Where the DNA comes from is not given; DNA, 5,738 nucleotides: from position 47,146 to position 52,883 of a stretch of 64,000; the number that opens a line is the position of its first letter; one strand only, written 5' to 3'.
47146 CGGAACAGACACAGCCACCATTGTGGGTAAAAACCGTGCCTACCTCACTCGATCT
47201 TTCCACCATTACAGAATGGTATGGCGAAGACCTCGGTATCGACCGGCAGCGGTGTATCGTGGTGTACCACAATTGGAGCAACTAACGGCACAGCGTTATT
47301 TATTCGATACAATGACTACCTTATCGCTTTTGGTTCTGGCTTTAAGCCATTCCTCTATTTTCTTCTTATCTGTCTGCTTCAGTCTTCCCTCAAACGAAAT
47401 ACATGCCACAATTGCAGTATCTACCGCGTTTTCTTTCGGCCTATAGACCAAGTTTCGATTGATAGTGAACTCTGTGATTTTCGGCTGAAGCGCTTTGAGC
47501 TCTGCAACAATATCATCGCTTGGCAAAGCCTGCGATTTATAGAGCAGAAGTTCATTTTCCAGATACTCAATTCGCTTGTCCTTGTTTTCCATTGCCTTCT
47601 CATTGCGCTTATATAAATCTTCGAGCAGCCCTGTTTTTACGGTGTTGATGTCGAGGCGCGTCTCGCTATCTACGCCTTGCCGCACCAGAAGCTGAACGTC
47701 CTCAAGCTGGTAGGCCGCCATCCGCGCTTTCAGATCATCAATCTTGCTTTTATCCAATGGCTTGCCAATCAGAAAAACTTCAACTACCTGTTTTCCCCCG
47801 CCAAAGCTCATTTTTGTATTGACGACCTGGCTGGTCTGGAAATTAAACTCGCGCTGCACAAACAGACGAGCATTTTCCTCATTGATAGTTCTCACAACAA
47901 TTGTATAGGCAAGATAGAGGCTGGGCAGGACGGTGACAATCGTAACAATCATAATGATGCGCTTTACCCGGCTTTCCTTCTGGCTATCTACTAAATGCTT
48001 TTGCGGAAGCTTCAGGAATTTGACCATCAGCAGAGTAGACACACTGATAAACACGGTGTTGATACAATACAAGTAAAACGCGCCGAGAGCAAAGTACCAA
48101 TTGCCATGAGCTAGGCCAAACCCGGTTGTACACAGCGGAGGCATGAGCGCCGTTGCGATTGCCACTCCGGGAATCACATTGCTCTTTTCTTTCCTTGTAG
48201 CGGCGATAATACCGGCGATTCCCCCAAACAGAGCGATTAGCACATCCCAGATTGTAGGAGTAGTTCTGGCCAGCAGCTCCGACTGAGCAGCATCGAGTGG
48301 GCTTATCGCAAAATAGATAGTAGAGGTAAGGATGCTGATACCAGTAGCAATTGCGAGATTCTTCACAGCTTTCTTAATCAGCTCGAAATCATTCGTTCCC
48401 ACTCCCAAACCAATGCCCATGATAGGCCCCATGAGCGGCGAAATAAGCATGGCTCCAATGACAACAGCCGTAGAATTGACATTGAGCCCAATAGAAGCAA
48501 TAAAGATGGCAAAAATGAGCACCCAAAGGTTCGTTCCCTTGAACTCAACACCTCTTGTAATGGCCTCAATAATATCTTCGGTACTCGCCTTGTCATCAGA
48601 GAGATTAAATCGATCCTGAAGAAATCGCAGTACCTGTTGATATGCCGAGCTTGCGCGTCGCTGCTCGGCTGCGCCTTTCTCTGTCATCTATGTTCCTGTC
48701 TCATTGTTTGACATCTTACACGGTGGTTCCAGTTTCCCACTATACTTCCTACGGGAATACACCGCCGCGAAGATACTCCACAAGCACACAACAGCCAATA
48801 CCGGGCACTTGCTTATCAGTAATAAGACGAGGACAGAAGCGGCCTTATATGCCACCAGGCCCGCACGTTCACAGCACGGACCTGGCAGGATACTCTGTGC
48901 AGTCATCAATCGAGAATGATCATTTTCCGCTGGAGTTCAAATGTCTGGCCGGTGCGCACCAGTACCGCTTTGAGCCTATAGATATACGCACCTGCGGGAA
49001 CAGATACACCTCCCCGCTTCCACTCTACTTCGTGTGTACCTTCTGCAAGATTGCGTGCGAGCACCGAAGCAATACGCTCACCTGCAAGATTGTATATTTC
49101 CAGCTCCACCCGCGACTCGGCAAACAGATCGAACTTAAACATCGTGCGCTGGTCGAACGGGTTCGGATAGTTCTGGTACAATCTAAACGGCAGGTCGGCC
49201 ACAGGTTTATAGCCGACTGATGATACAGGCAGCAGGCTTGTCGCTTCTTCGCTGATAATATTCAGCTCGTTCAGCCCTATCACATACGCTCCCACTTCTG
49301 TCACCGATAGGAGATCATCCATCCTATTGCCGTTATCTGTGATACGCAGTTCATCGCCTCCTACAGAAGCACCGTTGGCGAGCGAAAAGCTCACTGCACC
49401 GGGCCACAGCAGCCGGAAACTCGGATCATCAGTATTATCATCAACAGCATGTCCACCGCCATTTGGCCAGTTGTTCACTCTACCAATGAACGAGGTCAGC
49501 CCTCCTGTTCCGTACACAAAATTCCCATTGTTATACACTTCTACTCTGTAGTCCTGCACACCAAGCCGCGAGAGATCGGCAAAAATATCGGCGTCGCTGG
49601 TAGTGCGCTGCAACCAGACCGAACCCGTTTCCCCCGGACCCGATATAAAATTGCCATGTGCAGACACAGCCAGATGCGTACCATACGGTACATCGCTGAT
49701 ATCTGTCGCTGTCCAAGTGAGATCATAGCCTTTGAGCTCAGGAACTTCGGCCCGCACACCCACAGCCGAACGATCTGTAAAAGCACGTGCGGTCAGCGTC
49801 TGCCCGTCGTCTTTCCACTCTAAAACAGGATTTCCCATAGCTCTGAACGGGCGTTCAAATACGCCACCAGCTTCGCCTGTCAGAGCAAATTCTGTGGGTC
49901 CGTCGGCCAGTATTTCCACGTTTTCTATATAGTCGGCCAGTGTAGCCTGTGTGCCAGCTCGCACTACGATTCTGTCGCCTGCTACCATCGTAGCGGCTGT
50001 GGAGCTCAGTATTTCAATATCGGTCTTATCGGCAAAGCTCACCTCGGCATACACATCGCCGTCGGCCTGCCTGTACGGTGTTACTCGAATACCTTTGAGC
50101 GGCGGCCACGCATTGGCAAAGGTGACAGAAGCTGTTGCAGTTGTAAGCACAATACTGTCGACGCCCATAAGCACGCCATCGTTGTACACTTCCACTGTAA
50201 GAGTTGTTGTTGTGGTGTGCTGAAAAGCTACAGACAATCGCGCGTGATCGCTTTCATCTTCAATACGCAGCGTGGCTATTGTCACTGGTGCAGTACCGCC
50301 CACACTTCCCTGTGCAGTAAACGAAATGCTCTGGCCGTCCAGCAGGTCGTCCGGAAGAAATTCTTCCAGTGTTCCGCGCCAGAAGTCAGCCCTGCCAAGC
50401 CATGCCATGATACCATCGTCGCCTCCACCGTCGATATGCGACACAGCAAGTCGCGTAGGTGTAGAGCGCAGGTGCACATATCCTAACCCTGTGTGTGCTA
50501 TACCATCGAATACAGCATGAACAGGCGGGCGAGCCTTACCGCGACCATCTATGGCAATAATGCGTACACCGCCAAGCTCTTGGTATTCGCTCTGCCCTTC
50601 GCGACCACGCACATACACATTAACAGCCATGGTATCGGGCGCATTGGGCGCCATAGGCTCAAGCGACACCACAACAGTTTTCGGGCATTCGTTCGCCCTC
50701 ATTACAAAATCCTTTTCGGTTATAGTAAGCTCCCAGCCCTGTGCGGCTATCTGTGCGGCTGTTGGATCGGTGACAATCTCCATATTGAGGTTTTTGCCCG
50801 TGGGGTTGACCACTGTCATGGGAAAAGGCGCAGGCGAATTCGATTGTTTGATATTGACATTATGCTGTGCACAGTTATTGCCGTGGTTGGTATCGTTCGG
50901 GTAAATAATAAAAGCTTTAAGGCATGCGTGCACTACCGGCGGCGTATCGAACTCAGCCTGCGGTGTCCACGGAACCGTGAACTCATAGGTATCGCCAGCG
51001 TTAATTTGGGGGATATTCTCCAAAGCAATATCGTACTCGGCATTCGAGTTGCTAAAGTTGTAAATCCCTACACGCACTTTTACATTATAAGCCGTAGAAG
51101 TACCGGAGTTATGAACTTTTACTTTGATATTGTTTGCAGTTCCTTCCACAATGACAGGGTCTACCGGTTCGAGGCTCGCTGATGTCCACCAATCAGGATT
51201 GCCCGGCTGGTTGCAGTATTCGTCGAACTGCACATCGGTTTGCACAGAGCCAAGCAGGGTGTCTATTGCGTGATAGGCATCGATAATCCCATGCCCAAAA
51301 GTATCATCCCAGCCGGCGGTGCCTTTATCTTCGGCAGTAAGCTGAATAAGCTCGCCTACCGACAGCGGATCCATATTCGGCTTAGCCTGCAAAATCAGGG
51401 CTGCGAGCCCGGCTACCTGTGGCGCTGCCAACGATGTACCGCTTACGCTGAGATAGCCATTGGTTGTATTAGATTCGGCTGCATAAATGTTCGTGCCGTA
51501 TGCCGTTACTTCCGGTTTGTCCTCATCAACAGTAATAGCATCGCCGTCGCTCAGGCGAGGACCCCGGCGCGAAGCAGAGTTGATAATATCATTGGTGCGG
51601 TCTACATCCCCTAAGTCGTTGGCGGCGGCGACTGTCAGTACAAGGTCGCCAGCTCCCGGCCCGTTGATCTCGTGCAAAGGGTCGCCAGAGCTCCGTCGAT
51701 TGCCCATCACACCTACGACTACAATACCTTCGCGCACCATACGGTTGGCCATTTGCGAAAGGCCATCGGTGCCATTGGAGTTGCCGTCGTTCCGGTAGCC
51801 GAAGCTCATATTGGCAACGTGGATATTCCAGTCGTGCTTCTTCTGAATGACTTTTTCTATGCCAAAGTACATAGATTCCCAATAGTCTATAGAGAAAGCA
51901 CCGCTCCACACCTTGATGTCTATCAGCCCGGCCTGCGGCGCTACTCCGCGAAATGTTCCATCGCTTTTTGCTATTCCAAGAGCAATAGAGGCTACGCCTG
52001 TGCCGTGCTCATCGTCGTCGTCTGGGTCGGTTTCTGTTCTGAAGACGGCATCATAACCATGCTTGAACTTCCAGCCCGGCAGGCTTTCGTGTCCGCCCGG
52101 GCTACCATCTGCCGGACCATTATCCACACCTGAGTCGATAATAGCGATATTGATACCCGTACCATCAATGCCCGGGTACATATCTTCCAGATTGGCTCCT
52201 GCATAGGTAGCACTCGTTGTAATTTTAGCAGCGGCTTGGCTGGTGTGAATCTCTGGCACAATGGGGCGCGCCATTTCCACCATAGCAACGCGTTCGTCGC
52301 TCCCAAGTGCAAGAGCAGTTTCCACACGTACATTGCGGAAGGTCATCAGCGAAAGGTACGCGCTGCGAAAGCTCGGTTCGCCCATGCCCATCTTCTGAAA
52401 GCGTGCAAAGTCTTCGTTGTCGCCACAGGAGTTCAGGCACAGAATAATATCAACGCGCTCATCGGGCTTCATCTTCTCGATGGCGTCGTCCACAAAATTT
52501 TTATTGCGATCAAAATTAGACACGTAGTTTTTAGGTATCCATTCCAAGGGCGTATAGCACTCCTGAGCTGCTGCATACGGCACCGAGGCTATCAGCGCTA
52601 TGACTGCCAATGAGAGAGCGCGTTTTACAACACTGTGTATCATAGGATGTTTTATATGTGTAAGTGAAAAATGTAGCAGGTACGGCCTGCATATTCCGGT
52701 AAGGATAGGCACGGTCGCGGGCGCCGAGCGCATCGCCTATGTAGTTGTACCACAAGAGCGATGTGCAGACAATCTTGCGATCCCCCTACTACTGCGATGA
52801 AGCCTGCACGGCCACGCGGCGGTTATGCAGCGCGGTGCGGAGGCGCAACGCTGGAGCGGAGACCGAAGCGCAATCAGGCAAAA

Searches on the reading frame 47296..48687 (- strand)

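Call 56: search_protein_families(library=pfam, proteins=[window:47296-48687:-], max_evalue=0.01)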
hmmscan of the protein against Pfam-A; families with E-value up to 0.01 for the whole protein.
window:47296-48687:- (463 aa): 1 family
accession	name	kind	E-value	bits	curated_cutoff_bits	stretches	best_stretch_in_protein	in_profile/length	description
PF04087.19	DUF389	-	5e-49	166.3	23.9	1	80-215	1-136/137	Domain of unknown function (DUF389)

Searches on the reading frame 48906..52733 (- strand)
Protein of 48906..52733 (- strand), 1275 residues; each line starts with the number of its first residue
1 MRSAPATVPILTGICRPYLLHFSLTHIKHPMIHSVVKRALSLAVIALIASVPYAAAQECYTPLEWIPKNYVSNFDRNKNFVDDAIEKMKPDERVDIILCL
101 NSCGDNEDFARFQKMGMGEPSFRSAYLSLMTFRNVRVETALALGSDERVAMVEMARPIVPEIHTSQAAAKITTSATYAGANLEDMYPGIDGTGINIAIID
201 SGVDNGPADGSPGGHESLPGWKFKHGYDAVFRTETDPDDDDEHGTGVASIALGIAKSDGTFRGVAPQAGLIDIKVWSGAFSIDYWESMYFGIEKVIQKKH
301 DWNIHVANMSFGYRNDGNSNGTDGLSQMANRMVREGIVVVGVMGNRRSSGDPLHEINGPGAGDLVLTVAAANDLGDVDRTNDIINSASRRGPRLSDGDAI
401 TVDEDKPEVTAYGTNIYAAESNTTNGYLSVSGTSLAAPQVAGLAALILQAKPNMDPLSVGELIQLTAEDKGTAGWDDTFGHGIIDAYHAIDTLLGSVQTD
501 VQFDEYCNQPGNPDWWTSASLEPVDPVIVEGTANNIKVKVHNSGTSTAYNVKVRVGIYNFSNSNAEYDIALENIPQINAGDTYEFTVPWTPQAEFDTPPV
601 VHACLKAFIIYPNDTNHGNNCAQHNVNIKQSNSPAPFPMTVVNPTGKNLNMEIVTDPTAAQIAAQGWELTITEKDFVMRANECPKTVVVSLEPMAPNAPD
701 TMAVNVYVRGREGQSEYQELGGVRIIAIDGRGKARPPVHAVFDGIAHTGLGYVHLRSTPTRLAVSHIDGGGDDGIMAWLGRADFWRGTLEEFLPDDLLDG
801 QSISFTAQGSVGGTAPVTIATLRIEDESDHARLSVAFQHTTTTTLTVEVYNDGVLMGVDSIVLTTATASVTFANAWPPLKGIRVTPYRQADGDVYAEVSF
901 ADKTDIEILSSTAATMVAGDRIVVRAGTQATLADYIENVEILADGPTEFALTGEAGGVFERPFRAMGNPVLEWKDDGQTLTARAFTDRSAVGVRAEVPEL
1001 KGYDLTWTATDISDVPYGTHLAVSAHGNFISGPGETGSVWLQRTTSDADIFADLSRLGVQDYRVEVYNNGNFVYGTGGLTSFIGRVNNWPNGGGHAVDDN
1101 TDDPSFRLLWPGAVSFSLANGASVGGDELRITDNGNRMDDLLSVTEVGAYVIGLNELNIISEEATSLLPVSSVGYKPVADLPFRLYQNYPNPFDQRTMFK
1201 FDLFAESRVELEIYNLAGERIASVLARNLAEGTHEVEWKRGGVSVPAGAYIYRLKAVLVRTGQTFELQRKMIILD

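Call 56: search_protein_families(library=pfam, proteins=[window:48906-52733:-], max_evalue=0.01)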
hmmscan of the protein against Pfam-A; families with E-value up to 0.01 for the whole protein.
window:48906-52733:- (1275 aa): 3 families
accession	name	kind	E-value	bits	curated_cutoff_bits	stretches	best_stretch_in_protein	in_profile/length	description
PF00082.27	Peptidase_S8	-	1.2e-38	133.5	21.8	1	191-482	1-288/288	Subtilase family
PF07705.17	CARDB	-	1.8e-06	28.5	22.7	1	528-594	15-74/101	CARDB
PF13860.13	FlgD_ig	-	1.3e-05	25.5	27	1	1206-1256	22-75/79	FlgD Ig-like domain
